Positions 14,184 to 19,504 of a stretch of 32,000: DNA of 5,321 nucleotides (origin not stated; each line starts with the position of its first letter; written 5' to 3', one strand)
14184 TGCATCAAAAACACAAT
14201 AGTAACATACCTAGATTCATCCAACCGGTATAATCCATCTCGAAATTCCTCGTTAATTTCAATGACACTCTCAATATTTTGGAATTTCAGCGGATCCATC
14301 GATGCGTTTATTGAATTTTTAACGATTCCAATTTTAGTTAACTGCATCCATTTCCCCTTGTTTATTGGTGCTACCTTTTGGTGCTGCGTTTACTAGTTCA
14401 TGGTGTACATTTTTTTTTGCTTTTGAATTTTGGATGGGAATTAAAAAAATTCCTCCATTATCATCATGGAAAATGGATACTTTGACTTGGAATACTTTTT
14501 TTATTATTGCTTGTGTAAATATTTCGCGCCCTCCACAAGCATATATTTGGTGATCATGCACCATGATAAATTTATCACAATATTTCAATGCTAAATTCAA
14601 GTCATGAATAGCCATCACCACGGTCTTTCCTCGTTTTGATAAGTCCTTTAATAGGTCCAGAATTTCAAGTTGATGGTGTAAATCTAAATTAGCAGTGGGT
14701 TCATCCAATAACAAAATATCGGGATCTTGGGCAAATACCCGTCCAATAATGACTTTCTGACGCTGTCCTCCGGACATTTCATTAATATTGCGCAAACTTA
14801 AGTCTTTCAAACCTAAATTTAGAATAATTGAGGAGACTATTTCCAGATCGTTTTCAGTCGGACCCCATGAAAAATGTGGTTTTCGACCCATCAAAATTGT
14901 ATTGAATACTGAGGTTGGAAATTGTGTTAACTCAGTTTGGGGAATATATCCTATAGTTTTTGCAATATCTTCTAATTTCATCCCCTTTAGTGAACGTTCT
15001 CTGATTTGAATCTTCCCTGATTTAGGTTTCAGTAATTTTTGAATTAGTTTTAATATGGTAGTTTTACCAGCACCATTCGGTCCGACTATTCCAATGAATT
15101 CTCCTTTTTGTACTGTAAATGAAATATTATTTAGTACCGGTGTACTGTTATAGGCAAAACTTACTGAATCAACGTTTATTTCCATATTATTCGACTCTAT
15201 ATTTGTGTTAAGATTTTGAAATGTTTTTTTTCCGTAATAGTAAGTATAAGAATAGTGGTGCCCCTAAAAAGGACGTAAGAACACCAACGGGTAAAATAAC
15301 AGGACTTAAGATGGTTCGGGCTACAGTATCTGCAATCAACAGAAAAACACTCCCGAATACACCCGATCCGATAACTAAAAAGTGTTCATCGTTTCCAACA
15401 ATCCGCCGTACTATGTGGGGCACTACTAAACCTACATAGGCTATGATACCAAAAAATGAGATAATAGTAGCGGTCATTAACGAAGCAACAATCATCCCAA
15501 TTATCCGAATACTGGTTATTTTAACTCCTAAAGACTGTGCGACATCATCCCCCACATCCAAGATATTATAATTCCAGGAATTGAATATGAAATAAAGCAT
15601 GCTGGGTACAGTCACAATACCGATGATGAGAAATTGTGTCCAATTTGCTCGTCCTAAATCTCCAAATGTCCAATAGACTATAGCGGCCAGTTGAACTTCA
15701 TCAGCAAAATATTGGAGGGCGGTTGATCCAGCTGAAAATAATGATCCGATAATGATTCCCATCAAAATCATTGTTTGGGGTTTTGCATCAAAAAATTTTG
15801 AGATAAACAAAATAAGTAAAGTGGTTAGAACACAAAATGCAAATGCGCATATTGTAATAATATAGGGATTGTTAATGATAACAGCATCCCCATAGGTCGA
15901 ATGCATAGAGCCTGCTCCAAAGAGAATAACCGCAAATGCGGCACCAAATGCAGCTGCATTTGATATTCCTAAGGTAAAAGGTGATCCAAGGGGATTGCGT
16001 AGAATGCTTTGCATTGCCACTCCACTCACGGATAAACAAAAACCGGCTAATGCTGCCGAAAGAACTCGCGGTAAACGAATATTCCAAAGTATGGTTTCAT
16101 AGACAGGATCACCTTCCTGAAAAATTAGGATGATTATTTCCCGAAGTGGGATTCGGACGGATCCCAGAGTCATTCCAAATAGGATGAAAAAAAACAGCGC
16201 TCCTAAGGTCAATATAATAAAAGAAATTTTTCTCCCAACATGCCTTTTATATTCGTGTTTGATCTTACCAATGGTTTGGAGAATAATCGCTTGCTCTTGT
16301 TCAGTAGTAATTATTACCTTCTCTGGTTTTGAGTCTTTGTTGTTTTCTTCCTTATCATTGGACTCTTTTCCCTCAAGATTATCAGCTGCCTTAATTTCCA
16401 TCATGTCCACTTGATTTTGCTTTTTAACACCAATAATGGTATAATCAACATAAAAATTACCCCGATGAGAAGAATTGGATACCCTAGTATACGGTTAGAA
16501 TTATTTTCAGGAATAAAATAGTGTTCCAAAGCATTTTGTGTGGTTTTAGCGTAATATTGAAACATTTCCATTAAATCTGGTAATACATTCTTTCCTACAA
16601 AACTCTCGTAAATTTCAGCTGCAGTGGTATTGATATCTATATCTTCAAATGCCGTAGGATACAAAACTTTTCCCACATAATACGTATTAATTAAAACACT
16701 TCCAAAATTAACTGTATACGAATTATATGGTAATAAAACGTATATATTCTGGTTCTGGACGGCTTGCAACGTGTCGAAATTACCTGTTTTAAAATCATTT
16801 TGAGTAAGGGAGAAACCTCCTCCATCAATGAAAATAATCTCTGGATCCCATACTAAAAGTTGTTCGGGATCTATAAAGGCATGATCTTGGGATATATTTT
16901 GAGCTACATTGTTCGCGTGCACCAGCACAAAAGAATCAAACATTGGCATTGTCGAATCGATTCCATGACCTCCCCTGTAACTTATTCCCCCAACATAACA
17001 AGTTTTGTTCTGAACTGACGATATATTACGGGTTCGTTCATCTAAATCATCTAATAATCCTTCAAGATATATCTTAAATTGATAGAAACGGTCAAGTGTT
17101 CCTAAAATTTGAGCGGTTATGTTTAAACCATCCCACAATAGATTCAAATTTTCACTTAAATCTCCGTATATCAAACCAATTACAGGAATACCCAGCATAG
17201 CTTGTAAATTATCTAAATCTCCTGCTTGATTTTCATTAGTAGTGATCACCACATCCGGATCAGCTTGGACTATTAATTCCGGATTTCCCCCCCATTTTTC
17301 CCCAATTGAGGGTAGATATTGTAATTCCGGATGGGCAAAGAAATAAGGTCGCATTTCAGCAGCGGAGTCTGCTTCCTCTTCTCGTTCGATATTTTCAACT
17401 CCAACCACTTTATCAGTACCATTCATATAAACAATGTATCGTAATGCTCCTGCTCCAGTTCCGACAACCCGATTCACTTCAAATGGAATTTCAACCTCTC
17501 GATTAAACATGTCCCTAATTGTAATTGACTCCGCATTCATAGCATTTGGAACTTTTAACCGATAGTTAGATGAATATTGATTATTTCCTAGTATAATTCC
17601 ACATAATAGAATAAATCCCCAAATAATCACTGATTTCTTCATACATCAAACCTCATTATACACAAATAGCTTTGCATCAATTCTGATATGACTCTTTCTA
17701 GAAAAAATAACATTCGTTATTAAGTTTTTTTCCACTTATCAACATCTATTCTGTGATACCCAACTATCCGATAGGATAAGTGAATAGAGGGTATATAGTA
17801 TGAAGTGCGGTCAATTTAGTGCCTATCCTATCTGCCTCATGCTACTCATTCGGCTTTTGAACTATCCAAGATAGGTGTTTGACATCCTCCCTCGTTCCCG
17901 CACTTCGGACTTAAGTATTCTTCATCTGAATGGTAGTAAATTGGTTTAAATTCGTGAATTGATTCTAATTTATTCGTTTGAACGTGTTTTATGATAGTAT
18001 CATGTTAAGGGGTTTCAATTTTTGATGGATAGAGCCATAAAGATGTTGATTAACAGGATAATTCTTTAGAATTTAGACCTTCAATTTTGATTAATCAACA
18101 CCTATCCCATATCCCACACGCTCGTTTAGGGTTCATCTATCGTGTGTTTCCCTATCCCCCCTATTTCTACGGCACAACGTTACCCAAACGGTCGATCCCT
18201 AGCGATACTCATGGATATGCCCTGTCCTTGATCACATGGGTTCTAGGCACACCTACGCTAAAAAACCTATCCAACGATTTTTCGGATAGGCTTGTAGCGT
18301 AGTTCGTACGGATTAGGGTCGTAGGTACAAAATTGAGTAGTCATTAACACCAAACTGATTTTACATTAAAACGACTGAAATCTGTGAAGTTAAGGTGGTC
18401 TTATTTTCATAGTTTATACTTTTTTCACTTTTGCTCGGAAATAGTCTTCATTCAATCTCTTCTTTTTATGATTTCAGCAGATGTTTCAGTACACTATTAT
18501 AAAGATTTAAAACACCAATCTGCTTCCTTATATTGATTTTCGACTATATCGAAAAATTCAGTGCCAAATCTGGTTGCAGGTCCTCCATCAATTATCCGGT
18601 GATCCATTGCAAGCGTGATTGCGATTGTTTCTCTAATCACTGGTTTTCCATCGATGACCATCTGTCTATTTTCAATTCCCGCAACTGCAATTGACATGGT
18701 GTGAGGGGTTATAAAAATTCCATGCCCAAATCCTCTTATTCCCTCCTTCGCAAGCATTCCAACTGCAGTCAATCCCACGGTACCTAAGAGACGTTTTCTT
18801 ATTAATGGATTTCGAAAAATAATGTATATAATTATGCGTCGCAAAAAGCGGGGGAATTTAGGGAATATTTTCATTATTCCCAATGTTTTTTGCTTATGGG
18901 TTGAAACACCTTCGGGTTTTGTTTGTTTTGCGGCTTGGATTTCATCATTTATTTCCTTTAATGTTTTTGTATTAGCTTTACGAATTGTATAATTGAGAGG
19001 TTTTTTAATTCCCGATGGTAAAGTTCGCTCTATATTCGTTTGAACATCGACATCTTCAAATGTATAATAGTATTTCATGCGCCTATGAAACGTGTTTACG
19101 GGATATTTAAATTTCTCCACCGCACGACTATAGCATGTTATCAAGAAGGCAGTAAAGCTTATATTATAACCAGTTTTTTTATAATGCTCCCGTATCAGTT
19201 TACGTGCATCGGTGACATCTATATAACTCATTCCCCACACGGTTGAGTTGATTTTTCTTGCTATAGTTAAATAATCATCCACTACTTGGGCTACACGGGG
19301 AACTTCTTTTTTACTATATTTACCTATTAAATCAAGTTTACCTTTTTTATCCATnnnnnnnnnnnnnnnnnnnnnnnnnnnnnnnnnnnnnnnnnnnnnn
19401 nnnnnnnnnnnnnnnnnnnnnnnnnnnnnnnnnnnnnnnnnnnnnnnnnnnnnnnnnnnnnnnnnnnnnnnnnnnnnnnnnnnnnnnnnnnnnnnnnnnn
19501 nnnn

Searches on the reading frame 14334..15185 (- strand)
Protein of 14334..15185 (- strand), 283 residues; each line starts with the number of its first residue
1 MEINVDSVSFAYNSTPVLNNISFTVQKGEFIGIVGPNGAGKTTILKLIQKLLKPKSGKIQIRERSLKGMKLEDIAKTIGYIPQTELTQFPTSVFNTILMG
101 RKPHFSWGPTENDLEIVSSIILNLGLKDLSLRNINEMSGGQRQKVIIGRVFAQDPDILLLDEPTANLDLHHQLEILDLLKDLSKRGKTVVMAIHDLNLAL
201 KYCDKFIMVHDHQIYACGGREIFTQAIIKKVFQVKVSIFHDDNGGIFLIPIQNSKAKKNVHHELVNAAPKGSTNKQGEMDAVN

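Call 11: search_protein_families(library=pfam, proteins=[window:14334-15185:-])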
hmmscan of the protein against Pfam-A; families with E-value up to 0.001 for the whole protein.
window:14334-15185:- (283 aa): 6 families
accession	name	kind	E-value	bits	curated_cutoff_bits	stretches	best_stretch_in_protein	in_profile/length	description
PF00005.33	ABC_tran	-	1.1e-34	120.5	25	1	18-165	1-137/137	ABC transporter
PF13304.12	AAA_21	-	1.1e-10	42.5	27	2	132-198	233-302/304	AAA domain, putative AbiEii toxin, Type IV TA system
PF02463.25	SMC_N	-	2.9e-07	30.6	40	0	28-63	24-58/220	RecF/RecN/SMC N terminal domain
PF13175.12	AAA_15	-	3.9e-07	30.5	32.1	1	30-69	25-68/374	AAA ATPase domain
PF13476.12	AAA_23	-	4.9e-05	24.5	27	1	21-55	15-46/201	AAA domain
PF13555.12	AAA_29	-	0.00066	19.8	27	0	25-56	19-50/61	P-loop containing region of AAA domain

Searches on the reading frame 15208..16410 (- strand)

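Call 11: search_protein_families(library=pfam, proteins=[window:15208-16410:-])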
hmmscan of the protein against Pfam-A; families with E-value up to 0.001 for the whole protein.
window:15208-16410:- (400 aa): 1 family
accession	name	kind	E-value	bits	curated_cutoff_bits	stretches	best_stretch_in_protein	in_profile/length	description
PF01032.23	FecCD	-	8.3e-89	298.1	26.5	1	72-393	2-311/311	FecCD transport family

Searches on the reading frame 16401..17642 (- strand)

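Call 11: search_protein_families(library=pfam, proteins=[window:16401-17642:-])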
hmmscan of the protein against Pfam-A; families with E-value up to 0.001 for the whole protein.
window:16401-17642:- (413 aa): 1 family
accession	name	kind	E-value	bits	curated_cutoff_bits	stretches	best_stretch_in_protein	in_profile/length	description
PF01497.23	Peripla_BP_2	-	1.7e-13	51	27.5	1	73-303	15-231/235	Periplasmic binding protein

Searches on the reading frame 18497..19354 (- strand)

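Call 11: search_protein_families(library=pfam, proteins=[window:18497-19354:-])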
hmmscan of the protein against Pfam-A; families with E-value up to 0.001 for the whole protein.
window:18497-19354:- (285 aa): 1 family
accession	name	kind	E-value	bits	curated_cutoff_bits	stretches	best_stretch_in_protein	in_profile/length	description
PF00198.28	2-oxoacid_dh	-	3.8e-15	56.4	23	1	210-273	163-226/232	2-oxoacid dehydrogenases acyltransferase (catalytic domain)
